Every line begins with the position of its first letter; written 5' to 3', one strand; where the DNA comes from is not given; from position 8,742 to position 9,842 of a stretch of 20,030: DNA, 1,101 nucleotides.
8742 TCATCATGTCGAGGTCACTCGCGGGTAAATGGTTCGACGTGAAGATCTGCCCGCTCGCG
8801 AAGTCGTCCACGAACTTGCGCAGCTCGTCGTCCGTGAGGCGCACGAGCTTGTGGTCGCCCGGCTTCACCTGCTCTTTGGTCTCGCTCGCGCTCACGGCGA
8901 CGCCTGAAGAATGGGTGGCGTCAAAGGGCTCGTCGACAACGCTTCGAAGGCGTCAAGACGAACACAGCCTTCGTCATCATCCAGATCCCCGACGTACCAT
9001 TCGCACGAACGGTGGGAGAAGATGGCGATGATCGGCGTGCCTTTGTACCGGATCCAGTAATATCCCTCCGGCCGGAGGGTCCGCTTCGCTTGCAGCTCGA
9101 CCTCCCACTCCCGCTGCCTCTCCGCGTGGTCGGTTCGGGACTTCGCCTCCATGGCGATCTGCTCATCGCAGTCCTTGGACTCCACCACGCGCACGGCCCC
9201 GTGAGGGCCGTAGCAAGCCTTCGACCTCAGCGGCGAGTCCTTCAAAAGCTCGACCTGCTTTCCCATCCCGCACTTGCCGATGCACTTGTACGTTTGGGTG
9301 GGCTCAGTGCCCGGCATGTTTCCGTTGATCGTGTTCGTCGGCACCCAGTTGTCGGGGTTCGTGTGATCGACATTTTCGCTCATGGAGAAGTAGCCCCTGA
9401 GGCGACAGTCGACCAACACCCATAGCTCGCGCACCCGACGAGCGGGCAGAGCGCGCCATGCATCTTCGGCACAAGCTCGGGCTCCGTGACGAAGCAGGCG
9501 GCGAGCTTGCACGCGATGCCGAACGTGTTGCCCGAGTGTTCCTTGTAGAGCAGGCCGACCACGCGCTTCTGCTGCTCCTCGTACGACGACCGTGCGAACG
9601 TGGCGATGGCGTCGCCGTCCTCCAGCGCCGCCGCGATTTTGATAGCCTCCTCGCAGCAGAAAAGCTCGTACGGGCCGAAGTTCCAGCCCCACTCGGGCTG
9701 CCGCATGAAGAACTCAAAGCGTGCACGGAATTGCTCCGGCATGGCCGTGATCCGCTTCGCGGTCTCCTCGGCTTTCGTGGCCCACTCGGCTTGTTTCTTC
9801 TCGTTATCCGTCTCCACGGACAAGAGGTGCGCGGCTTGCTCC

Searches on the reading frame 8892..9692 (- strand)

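Call 12: search_protein_families(library=pfam, proteins=[window:8892-9692:-], max_evalue=0.1)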
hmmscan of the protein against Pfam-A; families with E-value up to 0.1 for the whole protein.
window:8892-9692:- (266 aa): 0 families

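Call 13: search_protein_families(library=phrogs, proteins=[window:8892-9692:-], max_evalue=0.1)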
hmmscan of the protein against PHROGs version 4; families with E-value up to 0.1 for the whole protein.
window:8892-9692:- (266 aa): 1 family
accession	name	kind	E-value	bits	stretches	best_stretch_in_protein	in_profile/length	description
phrog_1856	-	unknown function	0.0051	17.8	1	209-231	3-25/62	-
